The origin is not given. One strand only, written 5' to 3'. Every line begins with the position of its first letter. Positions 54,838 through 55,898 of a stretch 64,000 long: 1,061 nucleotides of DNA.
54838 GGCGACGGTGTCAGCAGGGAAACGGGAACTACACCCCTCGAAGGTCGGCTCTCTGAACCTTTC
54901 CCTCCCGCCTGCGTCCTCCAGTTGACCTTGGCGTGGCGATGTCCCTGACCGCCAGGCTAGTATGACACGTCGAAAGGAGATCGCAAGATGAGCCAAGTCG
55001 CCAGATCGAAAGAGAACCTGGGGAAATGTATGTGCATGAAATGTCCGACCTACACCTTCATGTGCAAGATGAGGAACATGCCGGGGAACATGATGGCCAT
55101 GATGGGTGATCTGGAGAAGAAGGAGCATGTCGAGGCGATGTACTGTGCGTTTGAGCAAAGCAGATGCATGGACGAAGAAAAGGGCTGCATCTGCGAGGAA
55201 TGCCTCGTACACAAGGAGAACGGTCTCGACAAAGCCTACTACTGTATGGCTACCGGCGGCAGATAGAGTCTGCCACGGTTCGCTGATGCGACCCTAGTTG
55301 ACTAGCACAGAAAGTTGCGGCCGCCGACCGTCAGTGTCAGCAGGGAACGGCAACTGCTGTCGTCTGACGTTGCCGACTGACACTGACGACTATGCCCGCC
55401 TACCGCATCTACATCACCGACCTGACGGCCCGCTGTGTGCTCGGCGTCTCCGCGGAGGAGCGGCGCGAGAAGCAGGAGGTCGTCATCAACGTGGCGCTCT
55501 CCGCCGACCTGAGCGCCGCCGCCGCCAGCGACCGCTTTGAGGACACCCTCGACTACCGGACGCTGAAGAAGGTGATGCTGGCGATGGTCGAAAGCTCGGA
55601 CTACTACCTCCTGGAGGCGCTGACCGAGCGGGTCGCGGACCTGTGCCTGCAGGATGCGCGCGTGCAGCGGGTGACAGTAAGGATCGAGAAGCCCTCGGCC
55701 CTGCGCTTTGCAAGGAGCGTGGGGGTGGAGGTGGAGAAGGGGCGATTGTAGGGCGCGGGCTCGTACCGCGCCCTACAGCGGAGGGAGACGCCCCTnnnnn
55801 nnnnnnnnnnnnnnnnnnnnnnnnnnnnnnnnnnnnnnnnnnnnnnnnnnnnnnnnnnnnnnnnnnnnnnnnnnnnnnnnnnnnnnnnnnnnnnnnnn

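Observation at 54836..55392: Low-GC Cys/Met-rich DUF2769-like gene inserted in the pterin cluster and bracketed by a shared structured leader motif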

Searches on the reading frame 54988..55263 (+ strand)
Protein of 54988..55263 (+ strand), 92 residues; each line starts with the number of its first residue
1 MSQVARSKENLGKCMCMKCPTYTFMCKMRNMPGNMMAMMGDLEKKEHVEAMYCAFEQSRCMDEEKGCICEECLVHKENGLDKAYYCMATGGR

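Call 9: search_protein_families(library=pfam, proteins=[window:54988-55263:+], max_evalue=0.01)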
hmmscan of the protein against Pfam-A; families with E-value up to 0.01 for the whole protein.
window:54988-55263:+ (92 aa): 1 family
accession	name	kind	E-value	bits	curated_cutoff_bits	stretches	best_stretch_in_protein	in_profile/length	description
PF10967.13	DUF2769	-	8e-14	52.4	22.8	1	14-87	1-57/57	Protein of unknown function (DUF2769)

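Call 12: find_homologous_proteins(query=window:54988-55263:+)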
Query window:54988-55263:+ (92 aa): 20 proteins with E <= 0.001 among 20 candidates.
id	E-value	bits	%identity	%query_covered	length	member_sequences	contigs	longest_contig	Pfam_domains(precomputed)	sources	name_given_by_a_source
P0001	2.0e-56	206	100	100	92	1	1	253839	PF10967.15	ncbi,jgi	-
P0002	1.5e-42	161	74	100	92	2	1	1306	PF10967.15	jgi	jgi:hypothetical protein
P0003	1.4e-39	152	70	100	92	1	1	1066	PF10967.15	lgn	-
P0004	9.0e-37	143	70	100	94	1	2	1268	PF10967.15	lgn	-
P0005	1.4e-36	142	65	100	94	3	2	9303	PF10967.15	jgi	-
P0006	1.8e-36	142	70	100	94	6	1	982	PF10967.15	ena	-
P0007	5.6e-36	140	69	97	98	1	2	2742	PF10967.15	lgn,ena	-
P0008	7.7e-36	140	67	100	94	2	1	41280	PF10967.15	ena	-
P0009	1.5e-35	139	66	100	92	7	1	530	PF10967.15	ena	-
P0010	2.8e-35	138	67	100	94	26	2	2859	PF10967.15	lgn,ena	-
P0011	9.6e-35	136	65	100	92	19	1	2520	PF10967.15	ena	-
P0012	1.4e-34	136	67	100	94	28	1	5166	PF10967.15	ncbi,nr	ncbi:MAG: DUF2769 domain-containing protein [Chloroflexi bacterium]|nr:DUF2769 domain-containing pro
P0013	2.3e-34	135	67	98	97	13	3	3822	PF10967.15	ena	-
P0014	3.1e-34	135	64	99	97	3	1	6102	PF10967.15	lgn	-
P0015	7.9e-34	133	65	100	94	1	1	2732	PF10967.15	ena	-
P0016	1.8e-33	132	63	100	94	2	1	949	PF10967.15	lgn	-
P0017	3.2e-31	125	66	89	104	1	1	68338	PF10967.15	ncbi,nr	ncbi:MAG: DUF2769 domain-containing protein [Chloroflexi bacterium]|nr:DUF2769 domain-containing pro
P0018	4.4e-31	125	68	89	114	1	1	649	PF10967.15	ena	-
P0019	6.3e-31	124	58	97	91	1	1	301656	PF10967.15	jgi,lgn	-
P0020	1.6e-18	84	47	95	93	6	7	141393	PF10967.15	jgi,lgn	jgi:hypothetical protein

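Call 13: find_encoding_contigs(protein=P0001, flank=3000, max_places=3)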
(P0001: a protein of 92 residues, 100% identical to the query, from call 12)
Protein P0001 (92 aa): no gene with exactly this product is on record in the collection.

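Call 14: find_encoding_contigs(protein=P0008, flank=4000, max_places=3)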
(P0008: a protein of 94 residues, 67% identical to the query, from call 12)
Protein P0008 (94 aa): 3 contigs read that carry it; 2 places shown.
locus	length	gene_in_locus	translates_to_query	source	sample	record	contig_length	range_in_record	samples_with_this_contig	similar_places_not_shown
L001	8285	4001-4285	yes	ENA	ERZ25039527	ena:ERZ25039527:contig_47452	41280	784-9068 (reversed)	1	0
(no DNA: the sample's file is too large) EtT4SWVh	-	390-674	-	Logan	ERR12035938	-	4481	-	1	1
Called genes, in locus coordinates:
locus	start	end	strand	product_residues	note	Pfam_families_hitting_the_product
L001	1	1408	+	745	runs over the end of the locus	PF05378:Hydant_A_N, PF01968:Hydantoinase_A, PF19278:Hydant_A_C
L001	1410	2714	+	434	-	PF02538:Hydantoinase_B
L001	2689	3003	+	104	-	PF02538:Hydantoinase_B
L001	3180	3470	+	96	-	-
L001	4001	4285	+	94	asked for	PF10967:DUF2769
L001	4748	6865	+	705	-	PF02629:CoA_binding, PF13380:CoA_binding_2, PF13607:Succ_CoA_lig, PF19045:Ligase_CoA_2 (weak), PF13549:ATP-grasp_5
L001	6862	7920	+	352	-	PF13500:AAA_26, PF07085:DRTGG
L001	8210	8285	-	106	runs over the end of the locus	-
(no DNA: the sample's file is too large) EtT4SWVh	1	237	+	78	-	?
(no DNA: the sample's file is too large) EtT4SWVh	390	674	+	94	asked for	PF10967:DUF2769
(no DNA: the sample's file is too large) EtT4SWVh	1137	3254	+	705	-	PF02629:CoA_binding, PF13380:CoA_binding_2, PF13607:Succ_CoA_lig, PF19045:Ligase_CoA_2 (weak), PF13549:ATP-grasp_5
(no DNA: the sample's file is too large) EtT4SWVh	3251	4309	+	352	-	PF13500:AAA_26, PF07085:DRTGG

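Call 15: find_encoding_contigs(protein=P0017, flank=4000, max_places=3)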
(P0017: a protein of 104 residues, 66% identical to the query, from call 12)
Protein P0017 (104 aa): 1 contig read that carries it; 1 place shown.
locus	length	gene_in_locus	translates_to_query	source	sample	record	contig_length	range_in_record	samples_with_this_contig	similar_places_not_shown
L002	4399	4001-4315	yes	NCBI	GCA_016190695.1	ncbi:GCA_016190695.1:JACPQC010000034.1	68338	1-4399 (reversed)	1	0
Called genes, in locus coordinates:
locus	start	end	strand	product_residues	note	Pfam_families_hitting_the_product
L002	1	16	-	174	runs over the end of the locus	PF07355:GRDB (weak)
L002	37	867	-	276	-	PF22633:F5_F8_type_C_2 (faint), PF00754:F5_F8_type_C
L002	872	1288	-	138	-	PF00837:T4_deiodinase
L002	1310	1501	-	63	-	-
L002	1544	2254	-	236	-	PF00027:cNMP_binding, PF13545:HTH_Crp_2, PF00325:Crp (weak)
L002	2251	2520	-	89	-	-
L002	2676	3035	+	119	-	-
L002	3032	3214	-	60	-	-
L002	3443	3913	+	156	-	PF16694:Cytochrome_P460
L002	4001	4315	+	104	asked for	PF10967:DUF2769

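Call 16: find_encoding_contigs(protein=P0019, flank=4000, max_places=3)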
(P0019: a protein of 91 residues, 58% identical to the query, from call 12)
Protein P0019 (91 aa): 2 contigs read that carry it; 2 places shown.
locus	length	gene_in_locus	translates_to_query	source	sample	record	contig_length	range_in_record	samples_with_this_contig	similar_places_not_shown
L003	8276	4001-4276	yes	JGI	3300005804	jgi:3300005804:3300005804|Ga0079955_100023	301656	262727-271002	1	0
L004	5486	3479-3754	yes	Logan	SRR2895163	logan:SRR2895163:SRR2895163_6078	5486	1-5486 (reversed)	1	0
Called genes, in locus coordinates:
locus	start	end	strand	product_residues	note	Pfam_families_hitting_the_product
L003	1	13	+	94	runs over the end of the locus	PF02686:GatC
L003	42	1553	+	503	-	PF01425:Amidase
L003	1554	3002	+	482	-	PF02934:GatB_N, PF02637:GatB_Yqey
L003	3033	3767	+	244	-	PF02517:Rce1-like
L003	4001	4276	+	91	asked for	PF10967:DUF2769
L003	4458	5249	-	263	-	PF00106:adh_short, PF13561:adh_short_C2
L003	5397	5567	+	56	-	-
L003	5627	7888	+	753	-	-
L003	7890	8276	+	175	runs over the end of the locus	PF00383:dCMP_cyt_deam_1, PF14437:MafB19-deam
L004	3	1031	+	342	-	?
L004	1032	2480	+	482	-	PF02934:GatB_N, PF02637:GatB_Yqey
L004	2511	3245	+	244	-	PF02517:Rce1-like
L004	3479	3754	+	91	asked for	PF10967:DUF2769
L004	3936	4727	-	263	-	PF00106:adh_short, PF13561:adh_short_C2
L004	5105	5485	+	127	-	?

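Call 21: find_encoding_contigs(protein=P0002, flank=5000, max_places=3)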
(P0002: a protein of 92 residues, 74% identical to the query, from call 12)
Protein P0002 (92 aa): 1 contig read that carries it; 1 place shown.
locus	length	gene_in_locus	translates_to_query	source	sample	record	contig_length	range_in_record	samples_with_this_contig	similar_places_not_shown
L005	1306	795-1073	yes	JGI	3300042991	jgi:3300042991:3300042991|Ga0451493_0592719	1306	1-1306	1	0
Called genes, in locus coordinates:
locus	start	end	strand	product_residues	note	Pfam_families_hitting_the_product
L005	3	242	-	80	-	?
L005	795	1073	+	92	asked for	PF10967:DUF2769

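Call 22: find_encoding_contigs(protein=P0005, flank=5000, max_places=3)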
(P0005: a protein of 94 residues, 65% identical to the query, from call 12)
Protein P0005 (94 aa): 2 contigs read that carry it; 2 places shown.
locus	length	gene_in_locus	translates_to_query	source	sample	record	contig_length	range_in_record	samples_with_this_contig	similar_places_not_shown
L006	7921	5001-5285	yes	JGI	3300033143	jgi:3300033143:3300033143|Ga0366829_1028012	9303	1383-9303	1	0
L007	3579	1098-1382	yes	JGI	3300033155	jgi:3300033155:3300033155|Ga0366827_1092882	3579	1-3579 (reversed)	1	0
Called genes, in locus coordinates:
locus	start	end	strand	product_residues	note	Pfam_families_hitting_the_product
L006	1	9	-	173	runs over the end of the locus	PF01965:DJ-1_PfpI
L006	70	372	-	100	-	-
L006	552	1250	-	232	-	PF00072:Response_reg, PF00486:Trans_reg_C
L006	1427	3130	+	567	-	PF13185:GAF_2 (faint), PF00989:PAS, PF08448:PAS_4, PF13426:PAS_9, PF08447:PAS_3 (weak), PF00512:HisKA, PF02518:HATPase_c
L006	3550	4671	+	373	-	PF07995:GSDH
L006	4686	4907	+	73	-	PF10967:DUF2769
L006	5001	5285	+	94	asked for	PF10967:DUF2769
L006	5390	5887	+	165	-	PF00011:HSP20, PF17886:ArsA_HSP20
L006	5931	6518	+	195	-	PF00903:Glyoxalase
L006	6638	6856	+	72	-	-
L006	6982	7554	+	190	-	PF02777:Sod_Fe_C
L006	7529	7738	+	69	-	-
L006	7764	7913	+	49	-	-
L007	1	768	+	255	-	?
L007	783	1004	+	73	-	PF10967:DUF2769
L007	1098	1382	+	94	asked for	PF10967:DUF2769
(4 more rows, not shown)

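Call 54: search_solved_structures(query=window:54988-55263:+, max_evalue=1, show_alignments=1)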
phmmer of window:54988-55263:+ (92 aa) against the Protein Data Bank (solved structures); distinct sequences matched with E-value up to 1: 0.

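Call 79: search_protein_families(library=ncbifam, proteins=[window:54988-55263:+], max_evalue=0.001)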
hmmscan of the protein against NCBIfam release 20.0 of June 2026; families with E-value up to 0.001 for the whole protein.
window:54988-55263:+ (92 aa): 0 families

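Call 82: predict_structure(alignment_id=A2)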
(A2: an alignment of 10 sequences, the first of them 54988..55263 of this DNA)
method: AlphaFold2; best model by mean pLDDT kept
length: 92 residues; sequences in the alignment: 10
mean_pLDDT: 48.6   pTM: 0.30
mean pLDDT of the five models: 48.6, 47.0, 46.2, 41.0, 39.7
residues with pLDDT >= 90: 0; 70-90: 0; 50-70: 38; < 50: 54
segments of 3 or more residues with pLDDT < 50: 17-57, 82-92
pLDDT, mean of each block of 10 residues (from residue 1): 54 51 45 45 39 48 55 61 42 33
secondary structure, 60 per line:
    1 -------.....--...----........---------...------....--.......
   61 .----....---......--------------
elements in order: H8-12 H22-29 H48-51 H54-57 E58-61 E66-69 H73-78

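Call 88: search_dna_similar(query=window:54988-55263:+, collection=plasmids, mode=protein, max_rows=8)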
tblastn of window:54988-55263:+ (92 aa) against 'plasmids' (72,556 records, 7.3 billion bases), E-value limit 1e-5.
No match.

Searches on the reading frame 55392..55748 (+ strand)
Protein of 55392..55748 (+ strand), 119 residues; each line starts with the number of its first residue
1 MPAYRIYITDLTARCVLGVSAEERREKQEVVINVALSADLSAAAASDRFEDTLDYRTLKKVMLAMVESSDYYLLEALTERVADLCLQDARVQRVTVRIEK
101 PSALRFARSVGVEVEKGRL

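Call 9: search_protein_families(library=pfam, proteins=[window:55392-55748:+], max_evalue=0.01)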
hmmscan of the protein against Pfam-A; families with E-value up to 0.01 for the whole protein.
window:55392-55748:+ (119 aa): 1 family
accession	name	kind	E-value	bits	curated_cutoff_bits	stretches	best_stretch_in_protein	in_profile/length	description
PF02152.23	FolB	-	1.5e-31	109.6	31.8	1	6-115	1-113/113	Dihydroneopterin aldolase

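Call 24: find_related_loci(query=window:55392-55748:+, collection=genome_contigs, flank=6000)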
Query window:55392-55748:+ (119 aa) in genome_contigs; peptide patterns used: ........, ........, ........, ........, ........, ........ (x = any residue, [..] = any of these).
325 stretches matched a pattern; 9 encode a relative of the query (tblastn E <= 1e-3); 9 distinct loci.
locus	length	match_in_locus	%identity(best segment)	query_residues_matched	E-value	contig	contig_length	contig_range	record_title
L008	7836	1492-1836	61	5-119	3e-42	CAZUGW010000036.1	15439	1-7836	MAG TPA_asm: uncultured bacterium isolate SRP119689_co1_250 genome assembly, contig: NODE_5389_length_15439_cov_3.730174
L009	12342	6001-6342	66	5-118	2e-42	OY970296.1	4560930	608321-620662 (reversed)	MAG: uncultured Armatimonadetes bacterium isolate MFD04408.bin.1.1 genome assembly, chromosome: 1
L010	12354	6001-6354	56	1-118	2e-41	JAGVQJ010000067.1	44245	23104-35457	MAG: Calditrichaeota bacterium isolate DeMMO3_2 c_000000016365, whole genome shotgun sequence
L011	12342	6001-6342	56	5-118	1e-41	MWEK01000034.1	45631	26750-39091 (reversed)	MAG: Planctomycetes bacterium ADurb.Bin069 BWX69_contig000034, whole genome shotgun sequence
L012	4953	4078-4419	61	5-118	3e-38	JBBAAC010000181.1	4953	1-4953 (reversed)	MAG: bacterium isolate SO_2017_GW3_31 scaffold_5768_c1_OW296A_2017, whole genome shotgun sequence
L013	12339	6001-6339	66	6-118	6e-38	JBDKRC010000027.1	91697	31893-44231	MAG: Armatimonadia bacterium isolate 5_bin.152 c_000000259721, whole genome shotgun sequence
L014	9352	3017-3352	37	5-114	3e-15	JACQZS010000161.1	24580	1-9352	MAG: Acidobacteria bacterium isolate NC_groundwater_1573_Pr3_B-0.1um_64_10 SR-2_scaffold_141_2102824, whole genome shotg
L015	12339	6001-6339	30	5-117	2e-14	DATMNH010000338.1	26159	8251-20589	MAG TPA_asm: Casimicrobiaceae bacterium isolate SMAG_U12845 k141_3432490, whole genome shotgun sequence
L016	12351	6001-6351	36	5-118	2e-10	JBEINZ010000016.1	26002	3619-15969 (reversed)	MAG: Hyphomicrobiales bacterium isolate Sample-105-S79-bin-81 Sample_105_S79-bin_81-k141_952092, whole genome shotgun se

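Call 29: find_homologous_proteins(query=window:55392-55748:+)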
Query window:55392-55748:+ (119 aa): 436 proteins with E <= 0.001 among 493 candidates; the best 120 are listed.
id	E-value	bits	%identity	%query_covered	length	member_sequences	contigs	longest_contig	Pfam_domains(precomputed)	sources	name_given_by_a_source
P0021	2.1e-66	238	100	100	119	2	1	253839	PF02152.24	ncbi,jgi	-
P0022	2.5e-54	199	86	99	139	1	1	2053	PF02152.24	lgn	-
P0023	3.5e-54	199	85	99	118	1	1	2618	PF02152.24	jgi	jgi:FolB domain-containing protein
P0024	9.9e-54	198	83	99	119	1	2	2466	PF02152.24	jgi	jgi:FolB domain-containing protein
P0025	1.6e-53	197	84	98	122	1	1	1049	PF02152.24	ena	-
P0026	4.3e-53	195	81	98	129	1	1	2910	PF02152.24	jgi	jgi:FolB domain-containing protein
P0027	4.4e-53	195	82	100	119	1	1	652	PF02152.24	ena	-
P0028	4.8e-53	195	84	98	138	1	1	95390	PF02152.24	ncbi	-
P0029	5.6e-53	195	83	98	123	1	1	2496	PF02152.24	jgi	jgi:FolB domain-containing protein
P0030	4.0e-52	192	81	99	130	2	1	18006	PF02152.24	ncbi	-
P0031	4.6e-52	192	81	99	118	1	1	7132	PF02152.24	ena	-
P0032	1.0e-51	191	83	98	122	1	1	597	PF02152.24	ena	-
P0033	2.5e-51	190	82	97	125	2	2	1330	PF02152.24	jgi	jgi:FolB domain-containing protein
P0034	3.7e-51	189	82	100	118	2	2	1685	PF02152.24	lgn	-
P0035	7.7e-51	188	81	99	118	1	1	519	PF02152.24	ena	-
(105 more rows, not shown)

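Call 30: find_encoding_contigs(protein=P0028, flank=5000, max_places=2)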
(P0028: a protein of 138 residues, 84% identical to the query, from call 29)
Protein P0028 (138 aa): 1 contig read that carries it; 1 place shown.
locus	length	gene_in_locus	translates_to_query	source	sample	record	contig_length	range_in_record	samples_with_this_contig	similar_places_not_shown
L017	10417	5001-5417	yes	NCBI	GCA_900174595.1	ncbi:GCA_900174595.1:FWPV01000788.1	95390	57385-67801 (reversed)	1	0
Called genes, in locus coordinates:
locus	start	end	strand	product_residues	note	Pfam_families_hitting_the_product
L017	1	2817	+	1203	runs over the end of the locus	-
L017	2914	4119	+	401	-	PF07992:Pyr_redox_2, PF13738:Pyr_redox_3, PF00070:Pyr_redox, PF14721:AIF_C (faint)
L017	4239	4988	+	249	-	PF00106:adh_short, PF01370:Epimerase (faint), PF08659:KR, PF13561:adh_short_C2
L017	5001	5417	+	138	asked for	PF02152:FolB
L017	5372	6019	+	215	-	PF01288:HPPK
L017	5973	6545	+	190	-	PF01227:GTP_cyclohydroI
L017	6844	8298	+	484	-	PF11762:Arabinose_Iso_C (faint), PF24856:AraA_central (weak)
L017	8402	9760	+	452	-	PF00884:Sulfatase, PF01663:Phosphodiest (weak), PF16347:SGSH_C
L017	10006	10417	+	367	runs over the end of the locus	-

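Call 31: find_encoding_contigs(protein=P0030, flank=5000, max_places=2)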
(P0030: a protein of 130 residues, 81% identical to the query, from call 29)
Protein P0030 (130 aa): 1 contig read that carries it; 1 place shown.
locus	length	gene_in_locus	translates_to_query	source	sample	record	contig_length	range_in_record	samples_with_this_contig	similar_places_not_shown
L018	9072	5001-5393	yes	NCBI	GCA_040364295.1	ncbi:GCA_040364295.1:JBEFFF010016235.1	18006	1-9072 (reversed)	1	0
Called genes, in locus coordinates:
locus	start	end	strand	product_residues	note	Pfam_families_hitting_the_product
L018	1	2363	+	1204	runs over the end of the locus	-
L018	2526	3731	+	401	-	PF01266:DAO (faint), PF07992:Pyr_redox_2, PF13738:Pyr_redox_3, PF00070:Pyr_redox, PF14721:AIF_C (weak)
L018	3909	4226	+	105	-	PF01329:Pterin_4a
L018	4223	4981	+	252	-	PF00106:adh_short, PF08659:KR, PF23441:SDR (faint), PF13561:adh_short_C2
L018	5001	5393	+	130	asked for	PF02152:FolB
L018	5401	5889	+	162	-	PF01288:HPPK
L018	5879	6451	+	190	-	PF01227:GTP_cyclohydroI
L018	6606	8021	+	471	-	PF24856:AraA_central, PF11762:Arabinose_Iso_C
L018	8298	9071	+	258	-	?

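Call 32: find_encoding_contigs(protein=P0031, flank=5000, max_places=2)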
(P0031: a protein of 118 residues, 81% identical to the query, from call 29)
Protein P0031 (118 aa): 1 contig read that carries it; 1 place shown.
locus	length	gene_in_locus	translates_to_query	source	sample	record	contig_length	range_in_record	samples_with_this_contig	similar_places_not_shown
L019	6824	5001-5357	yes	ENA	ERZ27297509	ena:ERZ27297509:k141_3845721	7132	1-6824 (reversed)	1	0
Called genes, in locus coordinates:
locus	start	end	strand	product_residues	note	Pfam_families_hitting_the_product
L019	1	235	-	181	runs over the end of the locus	?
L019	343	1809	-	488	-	-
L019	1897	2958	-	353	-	PF00512:HisKA, PF02518:HATPase_c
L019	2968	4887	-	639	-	PF13292:DXP_synthase_N, PF02779:Transket_pyr, PF02780:Transketolase_C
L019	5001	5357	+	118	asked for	PF02152:FolB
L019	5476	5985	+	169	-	PF01288:HPPK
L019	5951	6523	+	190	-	PF01227:GTP_cyclohydroI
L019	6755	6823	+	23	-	?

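Call 40: find_encoding_contigs(protein=P0022, flank=3000, max_places=2)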
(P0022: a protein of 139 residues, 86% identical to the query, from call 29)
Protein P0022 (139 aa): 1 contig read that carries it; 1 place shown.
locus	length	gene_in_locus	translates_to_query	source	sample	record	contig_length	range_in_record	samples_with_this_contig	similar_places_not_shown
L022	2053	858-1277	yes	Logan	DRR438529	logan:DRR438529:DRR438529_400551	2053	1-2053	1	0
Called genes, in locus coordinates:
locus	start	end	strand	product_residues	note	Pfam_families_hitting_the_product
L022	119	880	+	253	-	PF00106:adh_short, PF08659:KR, PF13561:adh_short_C2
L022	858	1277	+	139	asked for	PF02152:FolB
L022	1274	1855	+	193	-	PF01288:HPPK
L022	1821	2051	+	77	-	?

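Call 41: find_encoding_contigs(protein=P0023, flank=3000, max_places=2)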
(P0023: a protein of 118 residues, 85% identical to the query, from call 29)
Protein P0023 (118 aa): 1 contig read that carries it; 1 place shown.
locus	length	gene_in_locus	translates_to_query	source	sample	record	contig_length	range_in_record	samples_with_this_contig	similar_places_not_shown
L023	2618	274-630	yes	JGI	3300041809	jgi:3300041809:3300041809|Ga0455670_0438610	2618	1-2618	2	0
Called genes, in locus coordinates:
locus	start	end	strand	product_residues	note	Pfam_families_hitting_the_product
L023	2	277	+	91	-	?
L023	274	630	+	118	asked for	PF02152:FolB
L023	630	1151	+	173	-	PF01288:HPPK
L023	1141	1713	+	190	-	PF01227:GTP_cyclohydroI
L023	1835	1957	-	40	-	-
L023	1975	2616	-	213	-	?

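Call 42: find_encoding_contigs(protein=P0024, flank=3000, max_places=2)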
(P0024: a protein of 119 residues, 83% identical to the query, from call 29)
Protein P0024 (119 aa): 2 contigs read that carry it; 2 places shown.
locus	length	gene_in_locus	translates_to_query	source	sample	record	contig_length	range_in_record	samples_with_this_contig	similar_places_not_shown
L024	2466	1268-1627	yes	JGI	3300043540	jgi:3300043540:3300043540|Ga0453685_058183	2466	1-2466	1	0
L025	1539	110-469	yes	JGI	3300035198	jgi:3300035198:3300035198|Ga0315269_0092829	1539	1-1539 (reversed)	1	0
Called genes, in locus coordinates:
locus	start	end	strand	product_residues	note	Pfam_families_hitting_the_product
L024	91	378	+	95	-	PF01329:Pterin_4a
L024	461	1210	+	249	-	PF00106:adh_short, PF08659:KR, PF13561:adh_short_C2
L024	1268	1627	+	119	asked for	PF02152:FolB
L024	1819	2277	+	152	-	PF01288:HPPK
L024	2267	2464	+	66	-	?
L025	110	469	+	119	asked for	PF02152:FolB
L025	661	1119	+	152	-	PF01288:HPPK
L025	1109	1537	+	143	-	?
